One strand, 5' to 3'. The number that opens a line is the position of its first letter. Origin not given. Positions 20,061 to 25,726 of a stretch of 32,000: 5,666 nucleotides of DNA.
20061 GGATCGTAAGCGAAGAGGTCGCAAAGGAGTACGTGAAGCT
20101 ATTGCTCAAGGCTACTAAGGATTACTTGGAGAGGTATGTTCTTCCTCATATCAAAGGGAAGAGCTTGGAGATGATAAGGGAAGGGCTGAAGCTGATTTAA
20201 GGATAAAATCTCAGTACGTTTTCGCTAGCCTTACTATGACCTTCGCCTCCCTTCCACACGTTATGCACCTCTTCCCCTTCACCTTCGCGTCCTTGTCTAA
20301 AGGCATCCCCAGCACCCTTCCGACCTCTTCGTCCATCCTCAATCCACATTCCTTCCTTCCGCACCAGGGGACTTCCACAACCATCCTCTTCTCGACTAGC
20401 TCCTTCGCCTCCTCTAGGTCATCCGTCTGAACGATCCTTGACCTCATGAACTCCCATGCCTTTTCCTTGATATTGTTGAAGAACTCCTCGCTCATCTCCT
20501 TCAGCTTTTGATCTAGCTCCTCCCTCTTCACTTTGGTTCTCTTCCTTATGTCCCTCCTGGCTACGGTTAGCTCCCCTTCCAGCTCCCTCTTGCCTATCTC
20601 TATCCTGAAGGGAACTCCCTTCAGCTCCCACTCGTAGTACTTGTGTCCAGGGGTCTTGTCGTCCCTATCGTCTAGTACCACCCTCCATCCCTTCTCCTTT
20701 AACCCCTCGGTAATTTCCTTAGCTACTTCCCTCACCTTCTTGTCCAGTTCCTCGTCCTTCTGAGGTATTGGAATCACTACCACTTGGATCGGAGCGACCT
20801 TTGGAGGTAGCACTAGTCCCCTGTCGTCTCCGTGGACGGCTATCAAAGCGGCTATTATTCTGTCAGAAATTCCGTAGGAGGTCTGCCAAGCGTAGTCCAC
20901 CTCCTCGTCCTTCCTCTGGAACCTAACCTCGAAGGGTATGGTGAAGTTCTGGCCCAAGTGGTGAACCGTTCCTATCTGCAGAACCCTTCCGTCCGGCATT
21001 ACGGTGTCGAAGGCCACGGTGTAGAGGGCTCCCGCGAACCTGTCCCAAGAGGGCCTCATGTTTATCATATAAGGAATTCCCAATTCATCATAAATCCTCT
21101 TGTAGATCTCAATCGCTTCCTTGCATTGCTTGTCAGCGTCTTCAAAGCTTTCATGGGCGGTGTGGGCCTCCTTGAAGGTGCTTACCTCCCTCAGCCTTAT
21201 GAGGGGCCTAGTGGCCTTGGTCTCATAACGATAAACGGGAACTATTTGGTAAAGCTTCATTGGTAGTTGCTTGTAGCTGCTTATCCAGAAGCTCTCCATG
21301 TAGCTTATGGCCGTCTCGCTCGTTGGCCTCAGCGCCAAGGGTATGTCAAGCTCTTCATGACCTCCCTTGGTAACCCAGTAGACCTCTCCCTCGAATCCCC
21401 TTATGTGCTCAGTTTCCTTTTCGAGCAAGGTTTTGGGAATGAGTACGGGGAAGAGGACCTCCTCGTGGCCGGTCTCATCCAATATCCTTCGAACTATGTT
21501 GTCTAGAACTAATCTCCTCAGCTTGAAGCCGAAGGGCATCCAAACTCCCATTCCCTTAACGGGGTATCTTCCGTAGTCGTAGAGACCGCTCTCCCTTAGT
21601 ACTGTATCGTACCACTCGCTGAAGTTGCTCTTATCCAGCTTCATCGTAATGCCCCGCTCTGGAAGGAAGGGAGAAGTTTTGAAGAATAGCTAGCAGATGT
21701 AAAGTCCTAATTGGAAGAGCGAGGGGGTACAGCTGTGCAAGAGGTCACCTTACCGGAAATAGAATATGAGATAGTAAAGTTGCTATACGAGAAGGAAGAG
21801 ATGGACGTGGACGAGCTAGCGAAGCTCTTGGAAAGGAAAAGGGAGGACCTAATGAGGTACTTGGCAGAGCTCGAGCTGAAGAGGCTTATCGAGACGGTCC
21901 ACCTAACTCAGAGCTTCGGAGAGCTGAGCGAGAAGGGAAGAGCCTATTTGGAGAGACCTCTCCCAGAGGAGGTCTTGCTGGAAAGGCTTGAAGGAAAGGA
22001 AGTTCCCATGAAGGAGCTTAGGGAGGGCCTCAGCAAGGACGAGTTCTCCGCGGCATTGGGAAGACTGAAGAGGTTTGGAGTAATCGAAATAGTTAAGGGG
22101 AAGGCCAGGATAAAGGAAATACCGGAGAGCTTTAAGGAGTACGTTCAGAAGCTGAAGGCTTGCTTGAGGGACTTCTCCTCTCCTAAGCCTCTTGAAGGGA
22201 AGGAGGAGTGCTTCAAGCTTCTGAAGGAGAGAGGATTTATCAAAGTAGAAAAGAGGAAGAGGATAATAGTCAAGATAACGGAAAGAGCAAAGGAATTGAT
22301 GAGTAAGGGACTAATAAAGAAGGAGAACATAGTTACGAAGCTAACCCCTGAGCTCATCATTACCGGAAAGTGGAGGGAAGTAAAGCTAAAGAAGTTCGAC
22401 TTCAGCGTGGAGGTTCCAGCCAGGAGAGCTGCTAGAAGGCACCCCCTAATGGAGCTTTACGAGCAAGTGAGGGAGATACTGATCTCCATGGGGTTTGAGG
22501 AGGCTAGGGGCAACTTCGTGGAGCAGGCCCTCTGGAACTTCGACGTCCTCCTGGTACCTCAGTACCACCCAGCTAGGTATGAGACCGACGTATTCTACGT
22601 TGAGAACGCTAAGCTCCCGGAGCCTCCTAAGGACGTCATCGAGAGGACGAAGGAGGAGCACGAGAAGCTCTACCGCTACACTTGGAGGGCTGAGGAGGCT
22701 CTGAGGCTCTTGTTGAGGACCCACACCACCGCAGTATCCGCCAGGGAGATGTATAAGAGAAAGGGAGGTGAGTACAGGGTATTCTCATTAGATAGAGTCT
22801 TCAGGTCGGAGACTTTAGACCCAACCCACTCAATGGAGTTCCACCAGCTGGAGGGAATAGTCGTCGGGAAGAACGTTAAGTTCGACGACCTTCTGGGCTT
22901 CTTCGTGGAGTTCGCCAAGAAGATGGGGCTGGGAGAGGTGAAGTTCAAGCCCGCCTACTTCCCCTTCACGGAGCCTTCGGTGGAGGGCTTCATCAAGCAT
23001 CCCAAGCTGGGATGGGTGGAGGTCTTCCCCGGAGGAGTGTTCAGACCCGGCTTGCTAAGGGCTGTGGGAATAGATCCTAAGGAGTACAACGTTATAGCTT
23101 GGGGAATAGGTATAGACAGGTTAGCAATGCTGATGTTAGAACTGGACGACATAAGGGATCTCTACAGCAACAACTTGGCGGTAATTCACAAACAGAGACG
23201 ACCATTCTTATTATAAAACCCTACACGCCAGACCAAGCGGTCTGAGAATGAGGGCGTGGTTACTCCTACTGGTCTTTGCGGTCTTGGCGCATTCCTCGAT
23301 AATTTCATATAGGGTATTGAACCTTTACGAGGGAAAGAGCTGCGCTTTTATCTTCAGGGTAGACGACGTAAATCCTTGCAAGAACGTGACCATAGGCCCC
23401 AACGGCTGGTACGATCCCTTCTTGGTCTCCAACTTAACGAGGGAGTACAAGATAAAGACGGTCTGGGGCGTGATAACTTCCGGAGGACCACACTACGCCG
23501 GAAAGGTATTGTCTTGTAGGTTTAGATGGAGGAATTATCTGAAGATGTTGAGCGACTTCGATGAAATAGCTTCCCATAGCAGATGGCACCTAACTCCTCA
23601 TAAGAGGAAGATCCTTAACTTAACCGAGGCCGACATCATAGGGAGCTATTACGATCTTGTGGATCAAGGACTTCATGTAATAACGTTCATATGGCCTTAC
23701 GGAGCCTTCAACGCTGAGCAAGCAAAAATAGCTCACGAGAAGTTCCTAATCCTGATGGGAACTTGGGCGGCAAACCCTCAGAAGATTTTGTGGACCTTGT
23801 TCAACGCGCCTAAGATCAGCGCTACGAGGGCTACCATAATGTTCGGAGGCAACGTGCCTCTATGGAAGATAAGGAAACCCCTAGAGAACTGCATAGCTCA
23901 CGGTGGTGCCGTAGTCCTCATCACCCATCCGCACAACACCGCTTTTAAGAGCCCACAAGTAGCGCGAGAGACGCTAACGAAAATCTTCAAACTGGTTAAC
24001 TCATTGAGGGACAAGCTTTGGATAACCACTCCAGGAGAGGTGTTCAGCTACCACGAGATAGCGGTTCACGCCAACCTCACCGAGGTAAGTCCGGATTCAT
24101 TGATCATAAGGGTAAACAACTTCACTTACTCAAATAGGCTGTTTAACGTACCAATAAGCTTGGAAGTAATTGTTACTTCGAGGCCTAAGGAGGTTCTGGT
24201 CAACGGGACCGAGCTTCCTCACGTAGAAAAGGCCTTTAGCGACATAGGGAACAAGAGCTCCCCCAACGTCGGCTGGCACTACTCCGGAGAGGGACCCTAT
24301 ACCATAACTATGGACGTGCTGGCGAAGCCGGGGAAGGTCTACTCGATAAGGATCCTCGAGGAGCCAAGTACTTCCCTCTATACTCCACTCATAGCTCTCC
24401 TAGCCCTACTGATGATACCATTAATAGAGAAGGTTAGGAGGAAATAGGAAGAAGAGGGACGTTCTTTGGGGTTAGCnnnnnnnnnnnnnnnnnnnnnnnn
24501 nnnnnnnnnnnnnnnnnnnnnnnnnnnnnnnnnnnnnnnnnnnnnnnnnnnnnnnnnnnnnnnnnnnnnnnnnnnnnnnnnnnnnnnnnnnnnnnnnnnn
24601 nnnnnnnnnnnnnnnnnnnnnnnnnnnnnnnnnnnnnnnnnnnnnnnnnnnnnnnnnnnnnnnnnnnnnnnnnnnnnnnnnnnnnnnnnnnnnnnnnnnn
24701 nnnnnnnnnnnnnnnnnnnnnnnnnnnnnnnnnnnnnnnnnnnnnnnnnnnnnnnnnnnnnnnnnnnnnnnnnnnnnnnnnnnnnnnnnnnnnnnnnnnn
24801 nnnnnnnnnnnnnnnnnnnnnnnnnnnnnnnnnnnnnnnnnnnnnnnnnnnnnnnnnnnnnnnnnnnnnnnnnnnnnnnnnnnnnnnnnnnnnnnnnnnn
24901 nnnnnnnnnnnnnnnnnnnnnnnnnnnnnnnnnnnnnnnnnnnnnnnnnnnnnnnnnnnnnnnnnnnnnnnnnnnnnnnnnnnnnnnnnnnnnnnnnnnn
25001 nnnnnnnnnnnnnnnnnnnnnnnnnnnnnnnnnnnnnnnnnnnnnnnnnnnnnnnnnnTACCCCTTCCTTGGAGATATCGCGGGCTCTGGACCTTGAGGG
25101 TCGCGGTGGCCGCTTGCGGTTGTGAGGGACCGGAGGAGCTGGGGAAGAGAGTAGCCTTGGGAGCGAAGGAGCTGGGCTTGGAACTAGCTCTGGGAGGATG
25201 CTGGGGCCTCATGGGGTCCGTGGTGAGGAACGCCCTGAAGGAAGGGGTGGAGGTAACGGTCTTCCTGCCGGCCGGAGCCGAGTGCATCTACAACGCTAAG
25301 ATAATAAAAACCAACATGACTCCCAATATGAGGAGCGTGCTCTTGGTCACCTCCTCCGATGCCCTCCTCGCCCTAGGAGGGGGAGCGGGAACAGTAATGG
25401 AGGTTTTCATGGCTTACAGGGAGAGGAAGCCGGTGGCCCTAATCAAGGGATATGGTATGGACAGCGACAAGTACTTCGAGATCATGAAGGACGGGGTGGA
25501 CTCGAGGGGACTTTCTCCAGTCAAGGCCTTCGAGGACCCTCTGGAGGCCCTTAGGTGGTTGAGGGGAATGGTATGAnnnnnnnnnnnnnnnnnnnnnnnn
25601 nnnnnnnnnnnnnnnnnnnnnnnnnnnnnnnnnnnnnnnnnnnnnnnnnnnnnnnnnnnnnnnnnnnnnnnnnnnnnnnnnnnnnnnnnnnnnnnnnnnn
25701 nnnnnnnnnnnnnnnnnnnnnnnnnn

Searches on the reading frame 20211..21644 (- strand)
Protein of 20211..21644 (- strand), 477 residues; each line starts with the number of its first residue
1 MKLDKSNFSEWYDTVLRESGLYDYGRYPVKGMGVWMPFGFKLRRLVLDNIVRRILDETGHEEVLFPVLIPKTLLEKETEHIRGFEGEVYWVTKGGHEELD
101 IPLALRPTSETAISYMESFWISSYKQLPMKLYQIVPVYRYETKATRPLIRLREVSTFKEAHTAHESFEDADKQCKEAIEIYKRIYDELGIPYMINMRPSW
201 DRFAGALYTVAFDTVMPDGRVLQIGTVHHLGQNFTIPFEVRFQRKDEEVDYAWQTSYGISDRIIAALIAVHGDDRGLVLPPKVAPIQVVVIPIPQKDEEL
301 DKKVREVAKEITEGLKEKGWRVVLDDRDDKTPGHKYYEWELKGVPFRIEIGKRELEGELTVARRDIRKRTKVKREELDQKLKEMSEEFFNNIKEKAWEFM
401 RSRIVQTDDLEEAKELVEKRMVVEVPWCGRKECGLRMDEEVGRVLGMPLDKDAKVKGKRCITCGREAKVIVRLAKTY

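Call 44: search_protein_families(library=pfam, proteins=[window:20211-21644:-], max_evalue=0.001)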
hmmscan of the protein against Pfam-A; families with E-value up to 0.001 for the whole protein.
window:20211-21644:- (477 aa): 3 families
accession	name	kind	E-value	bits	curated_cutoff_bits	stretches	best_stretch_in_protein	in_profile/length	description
PF00587.30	tRNA-synt_2b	-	9.7e-28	97.9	29.3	1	97-270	5-178/179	tRNA synthetase class II core domain (G, H, P, S and T)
PF03129.25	HGTP_anticodon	-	2.8e-23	82.3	21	1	287-383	1-93/94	Anticodon binding domain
PF09180.16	ProRS-C_1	-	3.4e-16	59.6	31.5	1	410-477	1-71/71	Prolyl-tRNA synthetase, C-terminal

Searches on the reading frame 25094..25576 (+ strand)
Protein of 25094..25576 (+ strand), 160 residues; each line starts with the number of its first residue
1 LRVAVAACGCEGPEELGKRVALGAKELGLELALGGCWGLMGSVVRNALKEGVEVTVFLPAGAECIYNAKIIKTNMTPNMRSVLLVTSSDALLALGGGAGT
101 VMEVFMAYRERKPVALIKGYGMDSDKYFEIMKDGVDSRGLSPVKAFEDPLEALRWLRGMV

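Call 3: search_protein_families(library=pfam, proteins=[window:25094-25576:+], max_evalue=0.1)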
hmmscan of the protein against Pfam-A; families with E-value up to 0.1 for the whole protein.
window:25094-25576:+ (160 aa): 2 families
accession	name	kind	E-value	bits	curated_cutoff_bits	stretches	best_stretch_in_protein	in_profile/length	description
PF18306.6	LDcluster4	-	3.6e-14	53.1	26.3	1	16-128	24-132/151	SLOG cluster4 family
PF03641.19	Lysine_decarbox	-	0.00068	20.3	27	1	78-117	43-88/131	Possible lysine decarboxylase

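Call 4: search_protein_families(library=ncbifam, proteins=[window:25094-25576:+], max_evalue=0.1)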
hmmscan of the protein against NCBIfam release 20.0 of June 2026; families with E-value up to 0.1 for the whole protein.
window:25094-25576:+ (160 aa): 4 families
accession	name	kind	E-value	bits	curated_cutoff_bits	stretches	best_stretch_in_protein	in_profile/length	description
TIGR00725.1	TIGR00725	hypoth_equivalog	2.7e-17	62.7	106.9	1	25-137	28-141/159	TIGR00725 family protein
TIGR00730.1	TIGR00730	subfamily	1.5e-05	24.8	96.35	1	24-107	28-116/178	TIGR00730 family Rossman fold protein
NF058542.1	CtkRMPhLog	equivalog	0.027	14.4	300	1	22-110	26-119/177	cytokinin riboside 5'-monophosphate phosphoribohydrolase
TIGR00640.1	acid_CoA_mut_C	subfamily_domain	0.075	13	57.45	1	1-73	3-76/132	methylmalonyl-CoA mutase C-terminal domain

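Call 8: search_protein_families(library=padloc, proteins=[window:25094-25576:+], max_evalue=0.1)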
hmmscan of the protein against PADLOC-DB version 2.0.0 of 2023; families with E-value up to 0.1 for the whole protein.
window:25094-25576:+ (160 aa): 0 families

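Call 9: search_protein_families(library=phrogs, proteins=[window:25094-25576:+], max_evalue=0.1)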
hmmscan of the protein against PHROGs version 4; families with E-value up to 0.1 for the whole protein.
window:25094-25576:+ (160 aa): 1 family
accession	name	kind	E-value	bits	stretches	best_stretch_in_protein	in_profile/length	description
phrog_19940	-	unknown function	0.014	16.3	1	84-136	90-145/165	-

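Call 72: search_solved_structures(query=window:25094-25576:+, max_evalue=1, show_alignments=1)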
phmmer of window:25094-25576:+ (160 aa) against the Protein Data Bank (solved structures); distinct sequences matched with E-value up to 1: 11.
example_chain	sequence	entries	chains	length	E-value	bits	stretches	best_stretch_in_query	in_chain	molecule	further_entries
1rcu_A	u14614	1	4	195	4.5e-10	42.9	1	28-139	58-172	conserved hypothetical protein VT76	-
2iz5_A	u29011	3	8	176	4.4e-05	26.8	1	14-134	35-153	MOCO CARRIER PROTEIN | MOLYBDENUM COFACTOR CARRIER PROTEIN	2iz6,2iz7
5zbj_A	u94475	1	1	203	0.00011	25.5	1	18-108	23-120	Putative cytokinin riboside 5'-monophosphate phosphoribohydrolase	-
6y01_AAA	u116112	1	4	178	0.00016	24.9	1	34-122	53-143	p450 cytochrome, putative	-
5zbk_A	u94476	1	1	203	0.00073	22.8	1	18-108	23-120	Putative cytokinin riboside 5'-monophosphate phosphoribohydrolase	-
5its_A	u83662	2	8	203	0.0045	20.2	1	18-116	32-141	Cytokinin riboside 5'-monophosphate phosphoribohydrolase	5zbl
2fjk_A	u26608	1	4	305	0.12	15.6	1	46-138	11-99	Fructose-bisphosphate aldolase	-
3qua_A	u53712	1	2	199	0.16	15.2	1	17-109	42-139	Putative uncharacterized protein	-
1ydh_A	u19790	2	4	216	0.21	14.8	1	29-105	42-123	At5g11950 | Lysine decarboxylase-like protein At5g11950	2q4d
1rv8_A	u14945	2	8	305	0.25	14.6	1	75-137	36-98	fructose-1,6-bisphosphate aldolase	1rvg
4r3u_C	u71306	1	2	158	0.87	12.8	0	2-72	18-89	2-hydroxyisobutyryl-CoA mutase small subunit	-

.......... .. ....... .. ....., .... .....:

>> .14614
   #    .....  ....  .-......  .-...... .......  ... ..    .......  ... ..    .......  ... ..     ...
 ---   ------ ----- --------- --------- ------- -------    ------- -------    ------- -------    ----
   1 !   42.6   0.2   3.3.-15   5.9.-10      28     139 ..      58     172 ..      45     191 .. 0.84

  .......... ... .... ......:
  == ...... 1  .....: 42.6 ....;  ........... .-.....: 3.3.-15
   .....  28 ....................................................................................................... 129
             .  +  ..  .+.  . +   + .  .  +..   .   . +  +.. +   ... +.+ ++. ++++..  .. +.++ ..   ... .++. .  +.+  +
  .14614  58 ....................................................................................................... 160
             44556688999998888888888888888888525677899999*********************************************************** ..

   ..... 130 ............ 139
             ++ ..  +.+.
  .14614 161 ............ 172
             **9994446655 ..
